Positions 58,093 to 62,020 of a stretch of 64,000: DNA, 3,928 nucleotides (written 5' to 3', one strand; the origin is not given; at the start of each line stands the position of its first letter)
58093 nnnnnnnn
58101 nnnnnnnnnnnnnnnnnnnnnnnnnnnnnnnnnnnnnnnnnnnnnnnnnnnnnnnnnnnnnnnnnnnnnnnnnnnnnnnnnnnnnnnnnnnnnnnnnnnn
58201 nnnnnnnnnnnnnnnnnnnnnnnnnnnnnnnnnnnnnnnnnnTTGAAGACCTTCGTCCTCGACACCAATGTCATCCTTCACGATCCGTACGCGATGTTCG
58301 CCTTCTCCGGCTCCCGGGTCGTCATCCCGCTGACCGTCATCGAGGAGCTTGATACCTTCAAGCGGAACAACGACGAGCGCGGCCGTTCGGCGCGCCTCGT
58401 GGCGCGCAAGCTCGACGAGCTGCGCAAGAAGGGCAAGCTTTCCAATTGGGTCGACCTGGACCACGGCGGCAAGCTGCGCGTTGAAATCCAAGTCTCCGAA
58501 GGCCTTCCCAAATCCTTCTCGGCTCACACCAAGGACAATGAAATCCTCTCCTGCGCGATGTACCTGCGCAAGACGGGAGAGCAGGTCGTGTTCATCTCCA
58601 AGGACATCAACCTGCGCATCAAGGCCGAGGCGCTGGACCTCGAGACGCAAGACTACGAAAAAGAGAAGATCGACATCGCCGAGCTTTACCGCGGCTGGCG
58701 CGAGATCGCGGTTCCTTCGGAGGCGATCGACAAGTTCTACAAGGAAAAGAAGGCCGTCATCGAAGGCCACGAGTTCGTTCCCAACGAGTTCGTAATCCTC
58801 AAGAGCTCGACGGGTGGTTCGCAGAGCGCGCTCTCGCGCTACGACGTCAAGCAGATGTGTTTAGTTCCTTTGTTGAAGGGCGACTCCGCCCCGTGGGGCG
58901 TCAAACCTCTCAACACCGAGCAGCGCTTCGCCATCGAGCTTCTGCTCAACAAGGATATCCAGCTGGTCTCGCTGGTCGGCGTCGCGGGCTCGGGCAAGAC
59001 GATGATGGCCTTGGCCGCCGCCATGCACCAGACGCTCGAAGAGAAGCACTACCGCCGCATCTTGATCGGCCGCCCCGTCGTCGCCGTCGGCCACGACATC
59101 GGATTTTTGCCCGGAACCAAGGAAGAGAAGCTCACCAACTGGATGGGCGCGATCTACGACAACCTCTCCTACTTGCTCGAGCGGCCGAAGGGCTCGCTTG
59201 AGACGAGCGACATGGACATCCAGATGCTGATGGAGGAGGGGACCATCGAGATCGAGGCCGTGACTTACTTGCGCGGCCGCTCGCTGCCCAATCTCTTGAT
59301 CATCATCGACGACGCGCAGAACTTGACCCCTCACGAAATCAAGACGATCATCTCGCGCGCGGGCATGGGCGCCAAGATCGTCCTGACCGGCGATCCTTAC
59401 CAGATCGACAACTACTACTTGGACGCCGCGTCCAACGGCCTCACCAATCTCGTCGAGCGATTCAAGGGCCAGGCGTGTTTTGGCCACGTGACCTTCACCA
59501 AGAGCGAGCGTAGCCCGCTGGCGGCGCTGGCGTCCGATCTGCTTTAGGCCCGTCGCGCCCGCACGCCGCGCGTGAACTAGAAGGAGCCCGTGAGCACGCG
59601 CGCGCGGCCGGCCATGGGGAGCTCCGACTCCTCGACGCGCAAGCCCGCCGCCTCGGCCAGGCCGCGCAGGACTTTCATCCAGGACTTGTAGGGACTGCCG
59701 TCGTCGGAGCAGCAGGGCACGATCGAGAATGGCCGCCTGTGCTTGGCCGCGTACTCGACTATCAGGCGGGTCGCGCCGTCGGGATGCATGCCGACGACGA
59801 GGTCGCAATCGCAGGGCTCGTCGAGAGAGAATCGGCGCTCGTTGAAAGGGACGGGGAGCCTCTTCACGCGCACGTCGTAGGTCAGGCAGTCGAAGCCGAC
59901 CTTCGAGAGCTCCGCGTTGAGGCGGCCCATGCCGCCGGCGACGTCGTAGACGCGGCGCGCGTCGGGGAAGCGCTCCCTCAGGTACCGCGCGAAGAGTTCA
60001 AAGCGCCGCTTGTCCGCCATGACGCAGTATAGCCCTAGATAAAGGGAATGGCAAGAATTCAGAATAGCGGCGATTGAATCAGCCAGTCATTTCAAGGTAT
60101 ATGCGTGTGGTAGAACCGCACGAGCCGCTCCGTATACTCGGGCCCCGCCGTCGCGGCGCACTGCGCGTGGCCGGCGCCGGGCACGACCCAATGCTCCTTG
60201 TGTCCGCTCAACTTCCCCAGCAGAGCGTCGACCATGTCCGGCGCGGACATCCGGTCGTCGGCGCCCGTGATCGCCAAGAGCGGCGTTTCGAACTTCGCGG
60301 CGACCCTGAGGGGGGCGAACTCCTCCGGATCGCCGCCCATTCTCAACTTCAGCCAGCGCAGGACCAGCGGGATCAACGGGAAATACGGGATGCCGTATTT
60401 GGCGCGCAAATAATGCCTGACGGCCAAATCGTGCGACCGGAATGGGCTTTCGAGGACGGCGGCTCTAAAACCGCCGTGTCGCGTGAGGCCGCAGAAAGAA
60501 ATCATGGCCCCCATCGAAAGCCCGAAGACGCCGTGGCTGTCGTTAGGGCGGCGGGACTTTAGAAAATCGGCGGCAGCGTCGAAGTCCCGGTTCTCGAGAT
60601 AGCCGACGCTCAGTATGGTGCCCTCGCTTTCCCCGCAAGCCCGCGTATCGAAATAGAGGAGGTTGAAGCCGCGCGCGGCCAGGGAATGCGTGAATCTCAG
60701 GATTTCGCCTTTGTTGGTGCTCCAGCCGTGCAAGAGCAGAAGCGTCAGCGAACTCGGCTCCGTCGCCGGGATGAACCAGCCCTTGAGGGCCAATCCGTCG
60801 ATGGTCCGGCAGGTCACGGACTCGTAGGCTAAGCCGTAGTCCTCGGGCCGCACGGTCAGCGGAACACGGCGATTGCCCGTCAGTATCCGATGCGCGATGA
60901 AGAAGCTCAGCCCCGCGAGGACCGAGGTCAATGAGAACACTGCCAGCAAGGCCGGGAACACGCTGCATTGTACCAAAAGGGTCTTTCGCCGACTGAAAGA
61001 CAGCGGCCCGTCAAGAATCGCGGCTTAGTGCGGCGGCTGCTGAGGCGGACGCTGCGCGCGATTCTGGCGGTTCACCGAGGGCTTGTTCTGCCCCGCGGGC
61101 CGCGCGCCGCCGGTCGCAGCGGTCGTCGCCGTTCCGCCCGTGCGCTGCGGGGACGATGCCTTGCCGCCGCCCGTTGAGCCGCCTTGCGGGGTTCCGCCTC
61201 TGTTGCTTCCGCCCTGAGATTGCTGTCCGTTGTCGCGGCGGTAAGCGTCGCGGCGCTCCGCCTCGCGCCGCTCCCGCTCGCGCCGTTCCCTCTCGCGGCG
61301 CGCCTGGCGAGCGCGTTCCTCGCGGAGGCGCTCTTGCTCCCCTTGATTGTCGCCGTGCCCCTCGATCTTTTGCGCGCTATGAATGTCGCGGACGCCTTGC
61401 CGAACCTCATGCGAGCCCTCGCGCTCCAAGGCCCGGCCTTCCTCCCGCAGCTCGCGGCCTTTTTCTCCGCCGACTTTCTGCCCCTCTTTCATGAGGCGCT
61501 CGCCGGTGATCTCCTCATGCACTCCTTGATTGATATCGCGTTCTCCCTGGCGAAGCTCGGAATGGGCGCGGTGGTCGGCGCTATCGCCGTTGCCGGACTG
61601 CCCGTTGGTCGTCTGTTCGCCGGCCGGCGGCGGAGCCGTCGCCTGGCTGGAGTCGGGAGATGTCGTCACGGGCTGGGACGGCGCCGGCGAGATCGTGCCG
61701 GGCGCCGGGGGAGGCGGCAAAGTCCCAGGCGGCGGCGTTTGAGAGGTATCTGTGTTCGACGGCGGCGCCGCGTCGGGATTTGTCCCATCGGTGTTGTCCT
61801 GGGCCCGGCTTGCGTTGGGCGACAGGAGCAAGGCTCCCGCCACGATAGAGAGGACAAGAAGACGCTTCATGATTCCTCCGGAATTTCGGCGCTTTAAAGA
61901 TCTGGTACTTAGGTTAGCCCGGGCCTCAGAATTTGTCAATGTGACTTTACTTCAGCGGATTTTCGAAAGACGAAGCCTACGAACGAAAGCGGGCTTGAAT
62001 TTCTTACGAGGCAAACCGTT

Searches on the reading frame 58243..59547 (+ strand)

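Call 27: search_protein_families(library=pfam, proteins=[window:58243-59547:+], max_evalue=0.001)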
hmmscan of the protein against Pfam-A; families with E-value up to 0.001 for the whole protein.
window:58243-59547:+ (434 aa): 6 families
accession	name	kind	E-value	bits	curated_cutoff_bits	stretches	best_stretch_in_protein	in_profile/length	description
PF02562.22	PhoH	-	1.1e-47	162.7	27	1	220-422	2-190/205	PhoH-like protein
PF13638.12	PIN_4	-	4.5e-34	118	21.9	1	4-139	1-132/132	PIN domain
PF13604.12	AAA_30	-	4e-09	36.9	27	1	223-388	2-128/191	AAA domain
PF13401.12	AAA_22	-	2.1e-05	25.3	27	1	241-388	7-126/130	AAA domain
PF00931.28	NB-ARC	-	5.6e-05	23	23.5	1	231-382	9-134/248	NB-ARC domain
PF13245.12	AAA_19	-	0.00051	20.7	25.1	0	341-388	82-129/134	AAA domain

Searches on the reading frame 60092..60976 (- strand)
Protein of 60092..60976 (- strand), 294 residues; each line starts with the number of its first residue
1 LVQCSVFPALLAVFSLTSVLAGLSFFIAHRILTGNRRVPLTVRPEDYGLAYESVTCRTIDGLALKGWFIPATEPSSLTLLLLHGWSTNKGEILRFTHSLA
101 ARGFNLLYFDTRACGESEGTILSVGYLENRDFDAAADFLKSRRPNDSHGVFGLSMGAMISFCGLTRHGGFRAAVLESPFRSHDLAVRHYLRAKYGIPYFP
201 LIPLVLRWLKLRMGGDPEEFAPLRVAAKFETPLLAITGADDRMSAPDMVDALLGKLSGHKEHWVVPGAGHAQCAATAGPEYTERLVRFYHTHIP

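Call 27: search_protein_families(library=pfam, proteins=[window:60092-60976:-], max_evalue=0.001)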
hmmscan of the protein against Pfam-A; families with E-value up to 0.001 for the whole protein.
window:60092-60976:- (294 aa): 4 families
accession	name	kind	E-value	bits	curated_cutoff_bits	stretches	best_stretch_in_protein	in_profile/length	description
PF12146.15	Hydrolase_4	-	1.2e-15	57.9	27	1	78-186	6-117/239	Serine aminopeptidase, S33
PF00561.26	Abhydrolase_1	-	9.6e-11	42.2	25.8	1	78-188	2-115/245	alpha/beta hydrolase fold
PF12697.13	Abhydrolase_6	-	1.5e-07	32.8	26.3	1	79-270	1-204/217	Alpha/beta hydrolase family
PF02129.25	Peptidase_S15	-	3.2e-06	27.5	23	1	87-181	46-131/262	X-Pro dipeptidyl-peptidase (S15 family)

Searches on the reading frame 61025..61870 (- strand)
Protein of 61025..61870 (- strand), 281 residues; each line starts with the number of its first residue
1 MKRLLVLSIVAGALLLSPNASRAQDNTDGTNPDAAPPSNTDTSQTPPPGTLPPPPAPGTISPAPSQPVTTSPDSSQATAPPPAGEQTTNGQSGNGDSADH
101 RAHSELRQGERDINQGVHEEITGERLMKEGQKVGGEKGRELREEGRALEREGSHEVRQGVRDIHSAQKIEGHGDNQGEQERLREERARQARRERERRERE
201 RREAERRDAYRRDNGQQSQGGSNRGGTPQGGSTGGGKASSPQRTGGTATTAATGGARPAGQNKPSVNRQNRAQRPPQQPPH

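Call 4: search_protein_families(library=pfam, proteins=[window:61028-61870:-], max_evalue=1)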
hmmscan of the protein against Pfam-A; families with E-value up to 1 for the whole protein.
seq(281 aa): 0 families

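Call 8: search_protein_families(library=ncbifam, proteins=[window:61028-61870:-], max_evalue=10)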
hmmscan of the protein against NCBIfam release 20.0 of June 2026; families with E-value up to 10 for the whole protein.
seq(281 aa): 0 families

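Call 41: find_encoding_contigs(protein=window:61025-61870:-, flank=3000, max_places=3)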
Protein window:61025-61870:- (281 aa): 3 contigs read that carry it; 1 place shown.
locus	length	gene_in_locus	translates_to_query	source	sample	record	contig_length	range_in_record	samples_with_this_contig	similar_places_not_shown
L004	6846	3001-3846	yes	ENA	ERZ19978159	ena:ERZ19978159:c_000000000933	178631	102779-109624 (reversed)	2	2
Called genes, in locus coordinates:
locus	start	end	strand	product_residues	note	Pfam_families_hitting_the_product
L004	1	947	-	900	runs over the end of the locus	PF00133:tRNA-synt_1, PF01406:tRNA-synt_1e (faint), PF09334:tRNA-synt_1g, PF13603:tRNA-synt_1_2 (faint), PF09334:tRNA-synt_1g, PF08264:Anticodon_1, PF10458:Val_tRNA-synt_C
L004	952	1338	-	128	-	PF00072:Response_reg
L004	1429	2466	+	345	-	-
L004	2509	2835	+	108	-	-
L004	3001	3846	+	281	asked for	-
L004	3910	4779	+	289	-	PF02129:Peptidase_S15 (weak), PF00561:Abhydrolase_1 (weak), PF12146:Hydrolase_4, PF12697:Abhydrolase_6 (weak)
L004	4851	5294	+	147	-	-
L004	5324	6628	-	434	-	PF13638:PIN_4, PF02562:PhoH, PF13604:AAA_30, PF13401:AAA_22 (faint)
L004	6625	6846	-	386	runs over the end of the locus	PF04055:Radical_SAM, PF06969:HemN_C (weak)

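Call 56: list_cluster_members(proteins=[P0001, window:61025-61867:-, P0007])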
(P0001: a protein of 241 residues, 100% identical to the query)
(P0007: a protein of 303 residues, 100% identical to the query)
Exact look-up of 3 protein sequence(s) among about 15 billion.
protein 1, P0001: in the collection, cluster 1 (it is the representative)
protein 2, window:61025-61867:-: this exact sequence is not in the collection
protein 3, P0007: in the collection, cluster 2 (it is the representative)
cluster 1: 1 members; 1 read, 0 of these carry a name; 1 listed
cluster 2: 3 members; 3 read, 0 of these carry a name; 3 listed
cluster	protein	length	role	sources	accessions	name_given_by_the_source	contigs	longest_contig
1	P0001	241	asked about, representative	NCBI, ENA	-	-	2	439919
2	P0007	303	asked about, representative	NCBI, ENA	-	-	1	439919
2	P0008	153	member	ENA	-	-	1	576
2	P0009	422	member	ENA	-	-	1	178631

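Call 95: search_protein_families(library=phrogs, proteins=[window:61025-61870:-], max_evalue=0.01)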
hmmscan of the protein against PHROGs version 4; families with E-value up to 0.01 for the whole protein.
window:61025-61870:- (281 aa): 0 families

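Call 96: search_protein_families(library=padloc, proteins=[window:61025-61870:-], max_evalue=0.01)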
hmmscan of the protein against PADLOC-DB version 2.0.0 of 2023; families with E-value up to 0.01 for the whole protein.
window:61025-61870:- (281 aa): 0 families
